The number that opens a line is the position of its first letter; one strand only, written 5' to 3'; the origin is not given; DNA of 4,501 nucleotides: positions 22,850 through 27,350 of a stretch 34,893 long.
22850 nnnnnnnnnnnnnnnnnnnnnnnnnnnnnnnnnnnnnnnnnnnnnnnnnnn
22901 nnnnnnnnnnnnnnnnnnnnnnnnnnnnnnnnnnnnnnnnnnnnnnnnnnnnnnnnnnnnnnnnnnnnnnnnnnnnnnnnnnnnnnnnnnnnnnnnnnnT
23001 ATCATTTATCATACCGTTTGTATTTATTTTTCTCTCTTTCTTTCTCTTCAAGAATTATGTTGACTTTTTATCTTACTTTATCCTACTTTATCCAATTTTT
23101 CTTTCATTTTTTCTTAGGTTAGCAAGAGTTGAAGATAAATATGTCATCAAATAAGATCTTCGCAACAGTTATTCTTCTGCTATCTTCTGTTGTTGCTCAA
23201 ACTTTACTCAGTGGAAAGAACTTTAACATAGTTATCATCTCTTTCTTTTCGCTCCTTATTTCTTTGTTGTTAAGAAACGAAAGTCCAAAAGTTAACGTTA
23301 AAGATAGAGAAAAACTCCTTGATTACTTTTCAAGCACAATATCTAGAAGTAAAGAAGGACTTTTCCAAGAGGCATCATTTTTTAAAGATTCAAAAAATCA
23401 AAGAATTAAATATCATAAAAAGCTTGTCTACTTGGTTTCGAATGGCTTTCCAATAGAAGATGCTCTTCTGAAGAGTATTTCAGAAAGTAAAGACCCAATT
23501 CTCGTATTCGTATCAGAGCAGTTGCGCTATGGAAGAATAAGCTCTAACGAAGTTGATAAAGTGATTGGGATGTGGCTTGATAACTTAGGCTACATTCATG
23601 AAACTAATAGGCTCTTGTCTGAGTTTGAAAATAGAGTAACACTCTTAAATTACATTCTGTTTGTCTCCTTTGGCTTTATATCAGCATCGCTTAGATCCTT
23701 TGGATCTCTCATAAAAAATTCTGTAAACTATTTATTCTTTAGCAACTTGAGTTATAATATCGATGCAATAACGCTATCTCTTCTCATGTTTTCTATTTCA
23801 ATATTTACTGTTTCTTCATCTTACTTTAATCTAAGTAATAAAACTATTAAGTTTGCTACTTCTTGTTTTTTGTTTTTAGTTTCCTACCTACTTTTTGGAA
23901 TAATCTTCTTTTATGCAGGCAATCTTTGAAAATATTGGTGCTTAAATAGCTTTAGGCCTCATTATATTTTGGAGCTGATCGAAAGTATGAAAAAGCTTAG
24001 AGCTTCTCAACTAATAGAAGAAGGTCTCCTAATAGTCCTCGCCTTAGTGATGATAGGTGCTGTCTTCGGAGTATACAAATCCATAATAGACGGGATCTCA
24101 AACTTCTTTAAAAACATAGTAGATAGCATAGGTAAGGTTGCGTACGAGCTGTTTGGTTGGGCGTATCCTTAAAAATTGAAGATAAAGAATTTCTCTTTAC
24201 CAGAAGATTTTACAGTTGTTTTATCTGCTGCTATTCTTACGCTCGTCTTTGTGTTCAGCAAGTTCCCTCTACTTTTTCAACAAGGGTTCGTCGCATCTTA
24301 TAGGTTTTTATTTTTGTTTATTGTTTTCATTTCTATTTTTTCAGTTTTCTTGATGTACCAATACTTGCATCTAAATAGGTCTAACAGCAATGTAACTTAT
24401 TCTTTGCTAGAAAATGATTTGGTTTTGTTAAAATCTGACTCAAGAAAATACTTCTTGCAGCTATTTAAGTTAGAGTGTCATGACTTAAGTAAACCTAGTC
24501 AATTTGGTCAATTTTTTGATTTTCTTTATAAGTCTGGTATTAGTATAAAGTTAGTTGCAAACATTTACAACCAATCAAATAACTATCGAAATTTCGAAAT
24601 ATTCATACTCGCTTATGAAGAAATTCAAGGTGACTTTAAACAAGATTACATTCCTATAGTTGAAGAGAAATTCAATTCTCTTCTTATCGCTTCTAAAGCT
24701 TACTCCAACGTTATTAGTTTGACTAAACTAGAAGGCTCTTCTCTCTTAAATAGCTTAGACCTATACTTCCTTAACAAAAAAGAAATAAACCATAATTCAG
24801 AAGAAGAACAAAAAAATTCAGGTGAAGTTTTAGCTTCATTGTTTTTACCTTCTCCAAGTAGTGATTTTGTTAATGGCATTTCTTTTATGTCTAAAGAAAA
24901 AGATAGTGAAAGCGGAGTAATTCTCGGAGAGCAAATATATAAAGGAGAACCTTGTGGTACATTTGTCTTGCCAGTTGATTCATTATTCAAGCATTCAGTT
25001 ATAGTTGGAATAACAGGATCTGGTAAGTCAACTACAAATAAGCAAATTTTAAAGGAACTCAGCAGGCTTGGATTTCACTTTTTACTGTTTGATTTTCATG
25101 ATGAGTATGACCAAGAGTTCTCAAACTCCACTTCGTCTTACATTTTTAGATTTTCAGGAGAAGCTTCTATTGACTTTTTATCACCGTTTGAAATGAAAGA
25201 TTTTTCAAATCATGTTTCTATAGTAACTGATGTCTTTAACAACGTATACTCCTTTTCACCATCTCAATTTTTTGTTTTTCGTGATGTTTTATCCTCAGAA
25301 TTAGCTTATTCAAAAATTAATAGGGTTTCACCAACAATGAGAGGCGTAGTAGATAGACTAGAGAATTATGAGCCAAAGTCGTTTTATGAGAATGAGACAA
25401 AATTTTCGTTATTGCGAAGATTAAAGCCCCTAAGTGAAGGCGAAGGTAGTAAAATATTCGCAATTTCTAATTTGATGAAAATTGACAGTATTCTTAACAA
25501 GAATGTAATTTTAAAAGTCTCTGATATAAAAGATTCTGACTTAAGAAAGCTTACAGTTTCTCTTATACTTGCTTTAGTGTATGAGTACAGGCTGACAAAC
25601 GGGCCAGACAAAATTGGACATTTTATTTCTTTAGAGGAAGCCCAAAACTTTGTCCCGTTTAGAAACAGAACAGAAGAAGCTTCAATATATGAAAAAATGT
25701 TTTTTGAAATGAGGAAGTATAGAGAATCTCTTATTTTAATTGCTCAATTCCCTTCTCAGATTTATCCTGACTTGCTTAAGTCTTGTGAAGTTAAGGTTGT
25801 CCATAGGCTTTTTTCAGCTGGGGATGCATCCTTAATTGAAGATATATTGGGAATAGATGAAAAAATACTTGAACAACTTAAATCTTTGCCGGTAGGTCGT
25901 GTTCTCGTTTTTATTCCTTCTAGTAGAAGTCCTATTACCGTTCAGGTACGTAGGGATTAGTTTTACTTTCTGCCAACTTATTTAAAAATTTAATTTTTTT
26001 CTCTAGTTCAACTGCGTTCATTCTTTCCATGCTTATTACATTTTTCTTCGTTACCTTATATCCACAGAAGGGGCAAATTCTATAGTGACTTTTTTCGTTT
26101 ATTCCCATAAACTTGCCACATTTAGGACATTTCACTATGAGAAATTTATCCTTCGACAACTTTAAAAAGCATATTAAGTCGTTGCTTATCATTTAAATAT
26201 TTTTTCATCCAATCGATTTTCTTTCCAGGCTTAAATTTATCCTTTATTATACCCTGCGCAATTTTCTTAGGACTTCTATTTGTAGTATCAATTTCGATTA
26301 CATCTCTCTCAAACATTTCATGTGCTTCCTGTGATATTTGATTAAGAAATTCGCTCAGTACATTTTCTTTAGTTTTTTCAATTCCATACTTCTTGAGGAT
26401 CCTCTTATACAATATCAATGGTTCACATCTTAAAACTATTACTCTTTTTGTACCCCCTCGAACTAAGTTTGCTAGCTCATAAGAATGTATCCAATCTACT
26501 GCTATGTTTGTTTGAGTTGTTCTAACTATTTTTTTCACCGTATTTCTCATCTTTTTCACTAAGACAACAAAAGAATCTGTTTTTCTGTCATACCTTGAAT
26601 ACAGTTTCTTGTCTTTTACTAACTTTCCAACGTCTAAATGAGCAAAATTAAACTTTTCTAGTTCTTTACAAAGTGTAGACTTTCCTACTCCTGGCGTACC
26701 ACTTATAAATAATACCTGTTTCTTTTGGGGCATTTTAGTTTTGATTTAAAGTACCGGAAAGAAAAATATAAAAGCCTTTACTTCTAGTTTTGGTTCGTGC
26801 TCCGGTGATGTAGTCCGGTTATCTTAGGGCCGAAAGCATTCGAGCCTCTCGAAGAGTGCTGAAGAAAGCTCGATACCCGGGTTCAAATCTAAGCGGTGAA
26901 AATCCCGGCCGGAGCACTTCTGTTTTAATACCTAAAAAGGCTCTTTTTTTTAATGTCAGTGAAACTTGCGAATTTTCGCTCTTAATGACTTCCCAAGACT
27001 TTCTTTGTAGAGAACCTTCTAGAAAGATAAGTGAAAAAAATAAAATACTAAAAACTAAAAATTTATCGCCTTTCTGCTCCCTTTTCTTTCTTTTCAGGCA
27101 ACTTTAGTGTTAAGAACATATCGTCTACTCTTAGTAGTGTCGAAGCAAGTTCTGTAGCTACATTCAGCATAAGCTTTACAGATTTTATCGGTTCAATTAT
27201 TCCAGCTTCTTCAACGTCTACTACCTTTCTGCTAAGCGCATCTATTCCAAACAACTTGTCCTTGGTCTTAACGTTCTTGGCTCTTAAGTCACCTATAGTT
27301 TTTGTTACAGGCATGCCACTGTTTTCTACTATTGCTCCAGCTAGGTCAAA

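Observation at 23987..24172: Archaeal small pilin with a bacterial-Flp-like I-E-E-G-L-L-I processing motif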

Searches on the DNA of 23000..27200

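Call 89: search_rna_families(source=window, start=23000, end=27200, threshold=gathering)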
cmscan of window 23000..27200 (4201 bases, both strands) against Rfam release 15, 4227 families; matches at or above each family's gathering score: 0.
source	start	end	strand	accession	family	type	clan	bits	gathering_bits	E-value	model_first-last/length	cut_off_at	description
